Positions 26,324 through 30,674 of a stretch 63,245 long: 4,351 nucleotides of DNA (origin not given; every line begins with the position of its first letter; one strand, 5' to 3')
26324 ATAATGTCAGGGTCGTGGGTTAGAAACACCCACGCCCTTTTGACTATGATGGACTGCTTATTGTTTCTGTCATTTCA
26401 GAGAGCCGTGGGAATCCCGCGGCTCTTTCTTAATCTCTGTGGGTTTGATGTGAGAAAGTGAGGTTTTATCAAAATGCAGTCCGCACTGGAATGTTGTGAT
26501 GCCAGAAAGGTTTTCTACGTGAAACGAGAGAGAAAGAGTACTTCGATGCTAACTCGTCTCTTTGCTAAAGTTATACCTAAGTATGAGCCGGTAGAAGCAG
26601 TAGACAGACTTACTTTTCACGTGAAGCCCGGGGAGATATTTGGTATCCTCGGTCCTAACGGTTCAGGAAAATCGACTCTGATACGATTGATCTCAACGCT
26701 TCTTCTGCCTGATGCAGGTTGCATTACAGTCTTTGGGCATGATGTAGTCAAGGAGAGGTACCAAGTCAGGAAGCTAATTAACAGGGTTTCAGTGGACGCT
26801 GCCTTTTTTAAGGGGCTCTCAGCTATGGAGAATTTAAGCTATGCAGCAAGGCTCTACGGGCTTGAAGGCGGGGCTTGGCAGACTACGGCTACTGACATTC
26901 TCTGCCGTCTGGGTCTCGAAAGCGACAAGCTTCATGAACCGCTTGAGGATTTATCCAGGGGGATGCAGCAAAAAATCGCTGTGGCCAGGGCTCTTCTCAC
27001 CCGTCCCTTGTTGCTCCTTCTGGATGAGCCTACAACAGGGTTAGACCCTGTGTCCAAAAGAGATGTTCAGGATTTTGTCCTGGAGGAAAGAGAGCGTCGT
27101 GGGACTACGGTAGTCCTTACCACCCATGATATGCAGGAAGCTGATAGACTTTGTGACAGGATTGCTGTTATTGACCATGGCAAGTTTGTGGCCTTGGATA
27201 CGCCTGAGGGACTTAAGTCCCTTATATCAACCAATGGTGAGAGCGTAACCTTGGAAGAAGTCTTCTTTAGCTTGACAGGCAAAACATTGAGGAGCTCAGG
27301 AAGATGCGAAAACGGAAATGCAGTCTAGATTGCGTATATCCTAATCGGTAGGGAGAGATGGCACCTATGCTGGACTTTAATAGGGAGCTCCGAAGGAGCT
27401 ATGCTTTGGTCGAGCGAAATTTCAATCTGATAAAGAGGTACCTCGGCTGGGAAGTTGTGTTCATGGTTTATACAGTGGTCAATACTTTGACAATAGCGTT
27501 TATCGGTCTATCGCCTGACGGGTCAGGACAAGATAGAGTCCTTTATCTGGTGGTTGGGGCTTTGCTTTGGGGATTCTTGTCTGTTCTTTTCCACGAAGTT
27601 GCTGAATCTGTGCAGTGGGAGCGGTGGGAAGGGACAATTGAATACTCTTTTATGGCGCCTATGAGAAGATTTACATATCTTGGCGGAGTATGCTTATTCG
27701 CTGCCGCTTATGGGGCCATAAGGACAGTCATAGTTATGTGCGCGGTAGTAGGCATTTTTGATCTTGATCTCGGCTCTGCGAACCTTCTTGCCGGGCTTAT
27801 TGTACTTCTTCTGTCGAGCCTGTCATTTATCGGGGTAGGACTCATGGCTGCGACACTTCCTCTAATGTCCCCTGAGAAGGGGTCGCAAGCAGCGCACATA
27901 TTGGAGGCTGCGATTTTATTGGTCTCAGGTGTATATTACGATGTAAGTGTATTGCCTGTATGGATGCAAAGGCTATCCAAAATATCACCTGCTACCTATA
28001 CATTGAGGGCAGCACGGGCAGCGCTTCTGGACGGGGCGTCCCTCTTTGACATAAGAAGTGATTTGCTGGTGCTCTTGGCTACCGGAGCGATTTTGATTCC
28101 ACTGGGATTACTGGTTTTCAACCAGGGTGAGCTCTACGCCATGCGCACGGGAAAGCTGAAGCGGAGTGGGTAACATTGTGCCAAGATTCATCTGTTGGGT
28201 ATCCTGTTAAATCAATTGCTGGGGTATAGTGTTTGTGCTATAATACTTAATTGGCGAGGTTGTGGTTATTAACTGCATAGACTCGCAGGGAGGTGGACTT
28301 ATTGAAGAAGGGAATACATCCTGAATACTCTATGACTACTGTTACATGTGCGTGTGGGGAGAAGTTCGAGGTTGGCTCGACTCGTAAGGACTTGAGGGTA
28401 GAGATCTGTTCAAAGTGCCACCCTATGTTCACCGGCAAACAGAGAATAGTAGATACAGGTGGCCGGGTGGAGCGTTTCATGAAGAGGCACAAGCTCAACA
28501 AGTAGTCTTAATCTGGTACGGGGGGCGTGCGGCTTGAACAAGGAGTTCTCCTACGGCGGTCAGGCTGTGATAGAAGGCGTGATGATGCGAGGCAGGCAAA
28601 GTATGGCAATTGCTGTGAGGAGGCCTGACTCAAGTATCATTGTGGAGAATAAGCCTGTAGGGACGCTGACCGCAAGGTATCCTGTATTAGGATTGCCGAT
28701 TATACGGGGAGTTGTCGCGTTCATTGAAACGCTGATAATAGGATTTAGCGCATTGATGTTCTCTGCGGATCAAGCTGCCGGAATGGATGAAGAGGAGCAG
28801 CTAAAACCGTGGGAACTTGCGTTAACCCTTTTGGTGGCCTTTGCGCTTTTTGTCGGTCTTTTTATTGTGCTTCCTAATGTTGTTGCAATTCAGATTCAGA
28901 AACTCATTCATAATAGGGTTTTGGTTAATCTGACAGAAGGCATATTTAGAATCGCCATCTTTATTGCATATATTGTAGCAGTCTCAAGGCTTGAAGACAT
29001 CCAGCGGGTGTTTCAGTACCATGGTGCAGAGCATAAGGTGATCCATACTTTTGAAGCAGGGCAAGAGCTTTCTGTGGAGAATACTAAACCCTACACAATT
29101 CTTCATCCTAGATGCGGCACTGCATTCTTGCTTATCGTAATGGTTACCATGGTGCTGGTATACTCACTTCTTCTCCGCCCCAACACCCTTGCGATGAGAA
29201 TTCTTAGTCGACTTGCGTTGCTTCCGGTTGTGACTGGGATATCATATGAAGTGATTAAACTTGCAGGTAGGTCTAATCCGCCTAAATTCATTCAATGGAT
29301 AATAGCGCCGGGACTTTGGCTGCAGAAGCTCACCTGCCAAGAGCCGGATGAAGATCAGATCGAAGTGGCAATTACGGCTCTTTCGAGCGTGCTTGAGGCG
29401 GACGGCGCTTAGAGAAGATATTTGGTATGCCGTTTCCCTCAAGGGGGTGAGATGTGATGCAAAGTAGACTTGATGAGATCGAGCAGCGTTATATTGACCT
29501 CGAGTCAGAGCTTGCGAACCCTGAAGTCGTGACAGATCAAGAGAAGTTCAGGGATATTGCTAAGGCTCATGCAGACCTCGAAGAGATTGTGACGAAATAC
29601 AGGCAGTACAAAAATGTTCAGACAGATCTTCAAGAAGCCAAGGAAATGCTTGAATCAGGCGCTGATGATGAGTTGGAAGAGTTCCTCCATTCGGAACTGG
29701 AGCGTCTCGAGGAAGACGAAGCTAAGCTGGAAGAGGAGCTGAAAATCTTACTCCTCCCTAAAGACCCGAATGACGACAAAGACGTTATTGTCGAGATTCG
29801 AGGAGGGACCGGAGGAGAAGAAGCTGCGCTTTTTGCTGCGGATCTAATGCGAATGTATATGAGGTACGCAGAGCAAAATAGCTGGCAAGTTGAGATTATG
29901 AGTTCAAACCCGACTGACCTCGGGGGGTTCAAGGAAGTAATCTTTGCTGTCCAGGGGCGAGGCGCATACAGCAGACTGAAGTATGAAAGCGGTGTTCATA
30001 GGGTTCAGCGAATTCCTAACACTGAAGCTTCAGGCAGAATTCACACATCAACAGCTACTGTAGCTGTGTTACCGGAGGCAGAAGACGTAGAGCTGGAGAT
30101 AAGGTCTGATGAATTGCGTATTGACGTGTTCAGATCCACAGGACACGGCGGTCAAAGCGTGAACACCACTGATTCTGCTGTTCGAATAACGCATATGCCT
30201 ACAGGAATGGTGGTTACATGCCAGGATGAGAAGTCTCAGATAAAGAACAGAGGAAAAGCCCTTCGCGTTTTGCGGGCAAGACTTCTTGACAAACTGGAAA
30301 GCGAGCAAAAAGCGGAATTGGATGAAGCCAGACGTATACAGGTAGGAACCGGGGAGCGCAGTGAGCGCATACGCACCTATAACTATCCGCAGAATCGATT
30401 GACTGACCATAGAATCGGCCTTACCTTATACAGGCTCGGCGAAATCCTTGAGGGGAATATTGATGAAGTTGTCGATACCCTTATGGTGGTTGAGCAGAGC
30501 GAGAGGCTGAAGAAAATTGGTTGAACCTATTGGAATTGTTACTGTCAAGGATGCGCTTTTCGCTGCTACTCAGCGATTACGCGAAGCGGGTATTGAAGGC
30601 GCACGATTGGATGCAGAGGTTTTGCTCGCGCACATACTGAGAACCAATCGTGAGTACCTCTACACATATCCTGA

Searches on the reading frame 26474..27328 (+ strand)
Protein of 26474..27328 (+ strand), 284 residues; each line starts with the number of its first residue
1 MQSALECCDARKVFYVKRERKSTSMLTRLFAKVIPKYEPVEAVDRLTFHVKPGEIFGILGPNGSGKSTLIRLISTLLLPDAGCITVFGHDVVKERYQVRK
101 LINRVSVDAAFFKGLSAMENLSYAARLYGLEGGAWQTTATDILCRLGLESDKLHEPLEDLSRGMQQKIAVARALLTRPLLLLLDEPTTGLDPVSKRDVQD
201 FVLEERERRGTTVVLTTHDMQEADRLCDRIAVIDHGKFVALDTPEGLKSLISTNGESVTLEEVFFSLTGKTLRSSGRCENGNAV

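Call 6: search_protein_families(library=pfam, proteins=[window:26474-27328:+])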
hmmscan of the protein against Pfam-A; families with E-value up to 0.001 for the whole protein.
window:26474-27328:+ (284 aa): 5 families
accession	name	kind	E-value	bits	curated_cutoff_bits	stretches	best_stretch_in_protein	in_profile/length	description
PF00005.33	ABC_tran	-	2.1e-30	106.6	25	1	44-188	2-137/137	ABC transporter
PF13304.12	AAA_21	-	1.7e-16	61.6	27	2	155-220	233-300/304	AAA domain, putative AbiEii toxin, Type IV TA system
PF13555.12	AAA_29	-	5e-06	26.6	27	1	46-81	15-50/61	P-loop containing region of AAA domain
PF13476.12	AAA_23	-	0.0002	22.5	27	1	54-75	20-41/201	AAA domain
PF13191.12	AAA_16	-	0.0007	20.6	32.6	0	54-185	25-140/167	AAA ATPase domain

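Call 7: search_protein_families(library=ncbifam, proteins=[window:26474-27328:+])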
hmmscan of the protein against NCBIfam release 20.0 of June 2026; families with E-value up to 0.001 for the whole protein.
window:26474-27328:+ (284 aa): 190 families (the best 25 are shown)
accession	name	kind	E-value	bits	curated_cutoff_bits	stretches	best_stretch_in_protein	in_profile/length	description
TIGR01188.1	drrA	subfamily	3.8e-72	243.1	312.45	1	36-255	2-219/302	daunorubicin resistance ABC transporter, ATP-binding protein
TIGR03522.1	GldA_ABC_ATP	equivalog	3.4e-48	164.6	402.6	1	33-249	8-221/301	gliding motility-associated ABC transporter ATP-binding subunit GldA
NF033858.1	ABC2_perm_RbbA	equivalog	5.1e-47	160.3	1050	1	32-267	271-500/909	ribosome-associated ATPase/putative transporter RbbA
NF010059.0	PRK13536.1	equivalog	6.2e-46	156.7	549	1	17-247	33-261/342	nodulation factor ABC transporter ATP-binding protein NodI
NF010060.0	PRK13537.1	equivalog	8.5e-45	153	521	1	28-247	16-233/314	nodulation factor ABC transporter ATP-binding protein NodI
TIGR03864.1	PQQ_ABC_ATP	hypoth_equivalog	2.3e-44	151.6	302.25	1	33-268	7-236/236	ABC transporter, ATP-binding subunit, PQQ-dependent alcohol dehydrogenase system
TIGR01186.1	proV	subfamily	1e-42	146.6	326.6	1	42-246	8-216/363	betaine/proline/choline family ABC transporter ATP-binding protein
TIGR01288.1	nodI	equivalog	4e-42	144.3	424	1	42-247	19-222/303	nodulation factor ABC transporter ATP-binding protein NodI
TIGR04521.1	ECF_ATPase_2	equivalog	1.4e-39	135.9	330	1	41-246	19-231/279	energy-coupling factor transporter ATPase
TIGR02673.1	FtsE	equivalog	7.7e-39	133.6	264.85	1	30-237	4-214/214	cell division ATP-binding protein FtsE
NF006987.0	PRK09452.1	equivalog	1.3e-36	126.1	482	1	19-245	10-233/378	spermidine/putrescine ABC transporter ATP-binding protein PotA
TIGR00968.1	3a0106s01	subfamily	4.6e-36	124.5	342.75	1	32-247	5-218/237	sulfate ABC transporter ATP-binding protein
TIGR04520.1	ECF_ATPase_1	equivalog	1e-35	123.5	315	1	36-247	9-223/269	energy-coupling factor transporter ATPase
TIGR03265.1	PhnT2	equivalog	1.4e-35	123.2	457.7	1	35-246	12-221/353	putative 2-aminoethylphosphonate ABC transporter ATP-binding protein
TIGR03740.1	galliderm_ABC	subfamily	1.6e-35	122.8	309.75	1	34-239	7-203/223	lantibiotic protection ABC transporter ATP-binding subunit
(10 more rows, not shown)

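Call 15: find_related_loci(query=window:26474-27328:+, collection=genome_contigs, flank=2500)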
Query window:26474-27328:+ (284 aa) in genome_contigs; peptide patterns used: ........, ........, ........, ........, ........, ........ (x = any residue, [..] = any of these).
559 stretches matched a pattern; 443 encode a relative of the query (tblastn E <= 1e-3); the best 80 are kept; 80 distinct loci.
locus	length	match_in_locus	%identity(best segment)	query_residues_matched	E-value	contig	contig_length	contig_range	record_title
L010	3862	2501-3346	87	1-282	2e-162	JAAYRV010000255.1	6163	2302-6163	MAG: Bacillota bacterium isolate AS23ysBPME_252 204529_AS23, whole genome shotgun sequence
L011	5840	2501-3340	85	1-280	1e-155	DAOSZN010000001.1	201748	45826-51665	MAG TPA_asm: Bacillota bacterium isolate AMR_MDS_2058 NODE_24_length_201748_cov_11.557357, whole genome shotgun sequence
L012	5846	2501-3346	84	1-282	5e-153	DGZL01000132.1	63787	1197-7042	MAG TPA_asm: Firmicutes bacterium UBA4981 UBA4981_contig_1398, whole genome shotgun sequence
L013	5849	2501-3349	82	1-283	2e-149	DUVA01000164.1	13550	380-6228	MAG TPA_asm: Bacillota bacterium isolate AS08sgBPME_304 193936_AS08, whole genome shotgun sequence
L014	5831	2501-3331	81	1-277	7e-145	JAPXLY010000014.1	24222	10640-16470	MAG: Bacillota bacterium isolate binned_ad_5.35 NODE_1979_length_24222_cov_15.404731, whole genome shotgun sequence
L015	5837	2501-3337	77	1-279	3e-132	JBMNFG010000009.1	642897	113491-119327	MAG: Bacillota bacterium isolate SBF912LR0HQ0073 contig_4745, whole genome shotgun sequence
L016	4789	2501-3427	62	1-276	4e-115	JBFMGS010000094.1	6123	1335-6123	MAG: Bacillota bacterium isolate MAG303 MAG303_94, whole genome shotgun sequence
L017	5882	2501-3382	64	4-275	8e-111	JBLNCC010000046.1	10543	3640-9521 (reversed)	MAG: Betaproteobacteria bacterium isolate MAG135 PRJNA950955_bin41_renamed_45, whole genome shotgun sequence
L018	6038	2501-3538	71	1-275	9e-109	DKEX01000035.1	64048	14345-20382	MAG TPA_asm: Firmicutes bacterium UBA6811 UBA6811_contig_26814, whole genome shotgun sequence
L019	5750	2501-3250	72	26-275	2e-107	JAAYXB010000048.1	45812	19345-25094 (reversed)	MAG: Bacillota bacterium isolate AS02xzSISU_21 26698_AS02, whole genome shotgun sequence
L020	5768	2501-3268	71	26-282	3e-107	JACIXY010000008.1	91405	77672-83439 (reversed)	MAG: Bacillota bacterium isolate MAG-64 Firmicutes_O3_bin27_Scaffold_8, whole genome shotgun sequence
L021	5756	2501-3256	71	26-275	3e-107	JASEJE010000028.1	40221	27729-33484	MAG: Bacillota bacterium isolate Yes71-24 NODE_28_length_40221_cov_65.388737, whole genome shotgun sequence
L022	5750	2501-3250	71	26-275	4e-106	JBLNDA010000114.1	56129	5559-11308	MAG: Clostridia bacterium isolate MAG111 PRJNA950955_bin2_renamed_114, whole genome shotgun sequence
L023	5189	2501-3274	70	26-282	2e-106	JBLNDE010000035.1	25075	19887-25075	MAG: Bacillota bacterium isolate MAG107 PRJNA950955_bin16_renamed_34, whole genome shotgun sequence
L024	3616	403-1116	68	40-276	3e-104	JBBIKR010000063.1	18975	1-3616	MAG: Thermoflexales bacterium isolate QH2S170213_bin_190 NODE_3206_length_18975_cov_8.965592, whole genome shotgun seque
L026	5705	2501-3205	68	40-273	2e-102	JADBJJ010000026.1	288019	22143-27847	MAG: Chloroflexota bacterium isolate Tumba.bins.32 NODE_68_length_288019_cov_159.594, whole genome shotgun sequence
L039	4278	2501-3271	57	4-271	5e-97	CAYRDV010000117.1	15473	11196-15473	MAG TPA_asm: uncultured Candidatus Sericytochromatia bacterium isolate binchicken_co248_139 genome assembly, contig: NOD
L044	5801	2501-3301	57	4-275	9e-96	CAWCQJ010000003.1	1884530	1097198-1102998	MAG: uncultured Chloroflexia bacterium isolate MFD05442.bin.2.62 genome assembly, contig: contig_425, whole genome shotg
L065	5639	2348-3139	57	4-272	3e-93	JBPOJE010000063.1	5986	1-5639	MAG: Armatimonadota bacterium isolate MAG_6077 c_000000609628, whole genome shotgun sequence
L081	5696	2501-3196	59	40-273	2e-90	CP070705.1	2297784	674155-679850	MAG: candidate division WOR-3 bacterium isolate bin53 chromosome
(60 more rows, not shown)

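Call 27: search_solved_structures(query=window:26474-27328:+, max_evalue=1e-20)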
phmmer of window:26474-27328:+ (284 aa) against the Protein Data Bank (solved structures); distinct sequences matched with E-value up to 1e-20: 193 (the best 60 are shown).
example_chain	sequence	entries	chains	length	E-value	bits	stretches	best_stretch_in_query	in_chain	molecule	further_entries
8edw_A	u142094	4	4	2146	1.1e-63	218.2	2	31-260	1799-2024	Phospholipid-transporting ATPase ABCA7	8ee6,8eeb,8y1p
8eop_A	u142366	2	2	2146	7.2e-63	215.5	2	31-260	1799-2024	Phospholipid-transporting ATPase ABCA7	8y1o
7lkp_A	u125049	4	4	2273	1.3e-62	214.6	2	37-278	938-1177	Retinal-specific phospholipid-transporting ATPase ABCA4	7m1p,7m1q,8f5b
7e7i_A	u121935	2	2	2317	1.4e-62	214.5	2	37-278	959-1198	Retinal-specific phospholipid-transporting ATPase ABCA4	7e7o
7lkz_A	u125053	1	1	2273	9e-62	211.9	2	37-278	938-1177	Retinal-specific phospholipid-transporting ATPase ABCA4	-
7e7q_A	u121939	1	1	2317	9.5e-62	211.8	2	37-278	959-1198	Retinal-specific phospholipid-transporting ATPase ABCA4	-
7w01_A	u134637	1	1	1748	2.9e-61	210.2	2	23-252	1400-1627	Phospholipid-transporting ATPase ABCA3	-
7w02_A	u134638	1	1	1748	2e-60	207.5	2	23-252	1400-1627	Phospholipid-transporting ATPase ABCA3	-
7tbz_A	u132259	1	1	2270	1.7e-58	201.1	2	41-256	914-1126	ATP-binding cassette, sub-family A (ABC1), member 1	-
7tby_A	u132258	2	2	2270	1.7e-58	201.1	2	41-256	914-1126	ATP-binding cassette, sub-family A (ABC1), member 1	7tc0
7tdt_A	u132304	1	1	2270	1.7e-58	201.1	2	41-256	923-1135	Phospholipid-transporting ATPase ABCA1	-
5xjy_A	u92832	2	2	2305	1.8e-58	201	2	41-256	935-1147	ATP-binding cassette sub-family A member 1 | Phospholipid-transporting ATPase ABCA1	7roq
7tbw_A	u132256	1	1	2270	1.2e-57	198.4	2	41-256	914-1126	ATP-binding cassette, sub-family A (ABC1), member 1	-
4yer_A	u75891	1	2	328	1e-50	175.6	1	32-279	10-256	ABC transporter ATP-binding protein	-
1vpl_A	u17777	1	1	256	2.6e-46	161.2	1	41-262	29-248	ABC transporter, ATP-binding protein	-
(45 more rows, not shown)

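Call 71: search_protein_families(library=pfam, proteins=[L026:28-2046:+, L026:4191-5090:+, L081:30-1100:+, L081:1149-1976:-, L039:420-1682:-, L044:321-2111:+, L044:4665-5741:+, L065:169-1980:+, L065:4602-5612:+, L026:5103-5636:+], max_evalue=0.00001)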
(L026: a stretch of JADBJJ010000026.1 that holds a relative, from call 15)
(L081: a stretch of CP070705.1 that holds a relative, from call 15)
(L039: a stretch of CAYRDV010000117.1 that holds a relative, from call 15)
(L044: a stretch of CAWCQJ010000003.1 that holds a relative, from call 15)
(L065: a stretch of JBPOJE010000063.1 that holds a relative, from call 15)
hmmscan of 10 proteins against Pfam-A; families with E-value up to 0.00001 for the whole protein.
L026:28-2046:+ (672 aa): 4 families
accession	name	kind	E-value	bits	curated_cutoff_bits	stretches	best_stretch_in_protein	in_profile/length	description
PF00890.30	FAD_binding_2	-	8.7e-92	308.9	20.4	1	157-546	1-414/414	FAD binding domain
PF01266.30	DAO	-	1.5e-10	41.5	27.9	1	157-276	1-102/353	FAD dependent oxidoreductase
PF07992.20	Pyr_redox_2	-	6.3e-08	32.8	26.1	0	157-192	2-31/291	Pyridine nucleotide-disulphide oxidoreductase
PF02910.25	Succ_DH_flav_C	-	2.8e-06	27.7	20.8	1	596-671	3-84/130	Fumarate reductase flavoprotein C-term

L026:4191-5090:+ (299 aa): 2 families
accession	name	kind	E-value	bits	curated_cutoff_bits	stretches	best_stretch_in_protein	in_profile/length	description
PF01061.29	ABC2_membrane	-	8.4e-14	52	26.9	1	58-251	25-210/211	ABC-2 type transporter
PF12698.13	ABC2_membrane_3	-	2.3e-10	40.6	31.6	1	90-278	161-345/347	ABC-2 family transporter protein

L081:30-1100:+ (356 aa): 3 families
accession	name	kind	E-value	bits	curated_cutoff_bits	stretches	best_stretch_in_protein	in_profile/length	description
PF00448.28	SRP54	-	3.6e-64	216.5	22.7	1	25-215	3-196/196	SRP54-type protein, GTPase domain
PF02978.25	SRP_SPB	-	5.4e-32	110.5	27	1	247-339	2-91/91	Signal peptide binding domain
PF13401.12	AAA_22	-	9.1e-08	32.9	27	1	23-129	5-109/130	AAA domain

L081:1149-1976:- (275 aa): 0 families

L039:420-1682:- (420 aa): 1 family
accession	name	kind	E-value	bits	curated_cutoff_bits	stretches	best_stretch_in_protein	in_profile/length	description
PF07688.17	KaiA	-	6.3e-07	30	22.2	0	185-267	10-88/122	KaiA C-terminal domain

L044:321-2111:+ (596 aa): 3 families
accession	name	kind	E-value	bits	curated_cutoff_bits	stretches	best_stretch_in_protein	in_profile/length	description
PF00563.25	EAL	-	2.8e-70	236.8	31.3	1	332-568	2-236/236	EAL domain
PF00990.26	GGDEF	-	6.5e-45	153.2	23.8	1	157-311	1-160/161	Diguanylate cyclase, GGDEF domain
PF00672.30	HAMP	-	4.9e-06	27.2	25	0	97-148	2-53/53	HAMP domain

L044:4665-5741:+ (358 aa): 5 families
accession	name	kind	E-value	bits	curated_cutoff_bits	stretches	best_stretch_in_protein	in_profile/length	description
PF20434.5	BD-FAE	-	2.2e-46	158.5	26.8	1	119-314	1-215/215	BD-FAE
PF07859.19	Abhydrolase_3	-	5.7e-23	82.2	25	1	134-333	1-208/210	alpha/beta hydrolase fold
PF00326.27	Peptidase_S9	-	8.4e-18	65.1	22.6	1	172-353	35-208/213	Prolyl oligopeptidase family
PF01738.24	DLH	-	2.3e-07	31.1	21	1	241-336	120-191/217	Dienelactone hydrolase family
PF12697.13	Abhydrolase_6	-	6.2e-06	27.5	26.3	1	134-319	1-195/217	Alpha/beta hydrolase family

L065:169-1980:+ (603 aa): 2 families
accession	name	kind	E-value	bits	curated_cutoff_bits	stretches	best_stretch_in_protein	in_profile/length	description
PF00702.32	Hydrolase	-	3.3e-17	64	26.4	1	87-348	1-191/191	haloacid dehalogenase-like hydrolase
PF00689.26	Cation_ATPase_C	-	4.3e-06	27.1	27.3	1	452-568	45-163/175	Cation transporting ATPase, C-terminus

L065:4602-5612:+ (336 aa): 0 families

L026:5103-5636:+ (177 aa): 0 families

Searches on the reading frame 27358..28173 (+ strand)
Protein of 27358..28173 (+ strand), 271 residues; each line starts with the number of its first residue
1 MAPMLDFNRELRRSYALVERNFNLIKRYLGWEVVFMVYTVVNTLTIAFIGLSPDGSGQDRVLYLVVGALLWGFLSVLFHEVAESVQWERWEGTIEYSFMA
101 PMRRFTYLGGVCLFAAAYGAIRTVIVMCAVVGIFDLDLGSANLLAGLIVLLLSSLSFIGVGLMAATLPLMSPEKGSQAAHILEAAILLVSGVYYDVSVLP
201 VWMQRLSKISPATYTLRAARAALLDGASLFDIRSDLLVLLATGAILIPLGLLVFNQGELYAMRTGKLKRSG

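Call 6: search_protein_families(library=pfam, proteins=[window:27358-28173:+])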
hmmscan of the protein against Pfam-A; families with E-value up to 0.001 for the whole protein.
window:27358-28173:+ (271 aa): 2 families
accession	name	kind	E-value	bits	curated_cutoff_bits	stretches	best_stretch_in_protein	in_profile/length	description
PF01061.29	ABC2_membrane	-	3.1e-18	66.5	26.9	1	16-223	5-210/211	ABC-2 type transporter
PF12698.13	ABC2_membrane_3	-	1.6e-07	31.2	31.6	1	55-251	154-346/347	ABC-2 family transporter protein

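Call 7: search_protein_families(library=ncbifam, proteins=[window:27358-28173:+])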
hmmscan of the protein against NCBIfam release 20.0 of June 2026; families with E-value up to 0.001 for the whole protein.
window:27358-28173:+ (271 aa): 4 families
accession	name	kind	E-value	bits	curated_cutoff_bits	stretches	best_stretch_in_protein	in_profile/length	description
TIGR01247.1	drrB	subfamily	1.9e-14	53.9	223.05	1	57-252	43-234/236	daunorubicin resistance ABC transporter membrane protein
NF011648.0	PRK15066.1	subfamily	4.3e-10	39.6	225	1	57-257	56-252/257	ABC transporter permease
TIGR00025.1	Mtu_efflux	paralog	9.2e-09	35.2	146.9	1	30-247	5-227/238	ABC transporter efflux protein, DrrB family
NF033858.1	ABC2_perm_RbbA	equivalog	1.4e-05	23.2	1050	1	82-256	733-906/909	ribosome-associated ATPase/putative transporter RbbA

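Call 28: search_solved_structures(query=window:27358-28173:+, max_evalue=0.01)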
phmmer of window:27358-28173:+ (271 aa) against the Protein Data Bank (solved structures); distinct sequences matched with E-value up to 0.01: 0.

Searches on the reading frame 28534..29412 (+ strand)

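Call 6: search_protein_families(library=pfam, proteins=[window:28534-29412:+])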
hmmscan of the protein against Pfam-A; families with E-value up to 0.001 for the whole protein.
window:28534-29412:+ (292 aa): 1 family
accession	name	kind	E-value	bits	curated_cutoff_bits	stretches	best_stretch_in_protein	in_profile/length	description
PF07136.16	DUF1385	-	4.7e-86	288.2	22.1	1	54-288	1-226/227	Protein of unknown function (DUF1385)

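Call 7: search_protein_families(library=ncbifam, proteins=[window:28534-29412:+])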
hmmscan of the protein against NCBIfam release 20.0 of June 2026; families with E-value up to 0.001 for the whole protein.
window:28534-29412:+ (292 aa): 0 families

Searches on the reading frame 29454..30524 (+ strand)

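Call 6: search_protein_families(library=pfam, proteins=[window:29454-30524:+])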
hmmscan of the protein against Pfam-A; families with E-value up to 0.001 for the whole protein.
window:29454-30524:+ (356 aa): 2 families
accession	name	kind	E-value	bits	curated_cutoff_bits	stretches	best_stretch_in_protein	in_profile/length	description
PF03462.23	PCRF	-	4e-79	265.4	24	1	9-203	1-194/194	PCRF domain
PF00472.26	RF-1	-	4.7e-40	136.6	35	1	211-320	2-116/116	RF-1 domain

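Call 7: search_protein_families(library=ncbifam, proteins=[window:29454-30524:+])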
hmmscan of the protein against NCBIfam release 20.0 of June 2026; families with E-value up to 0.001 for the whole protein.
window:29454-30524:+ (356 aa): 5 families
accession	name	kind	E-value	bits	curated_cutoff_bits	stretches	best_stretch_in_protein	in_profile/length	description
NF001859.2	PRK00591.1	equivalog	1.7e-161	537.1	400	1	6-352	1-347/347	peptide chain release factor 1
TIGR00019.1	prfA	equivalog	2.4e-161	536.6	423.25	1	3-354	7-357/361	peptide chain release factor 1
TIGR00020.2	prfB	exception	1.4e-87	294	370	1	5-342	16-350/353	peptide chain release factor 2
TIGR03072.1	release_prfH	equivalog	2.1e-24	86.2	166.65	1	113-311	3-197/200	peptide chain release factor H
NF006718.0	PRK09256.1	equivalog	5.5e-09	35.9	100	1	213-246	9-42/140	alternative ribosome rescue aminoacyl-tRNA hydrolase ArfB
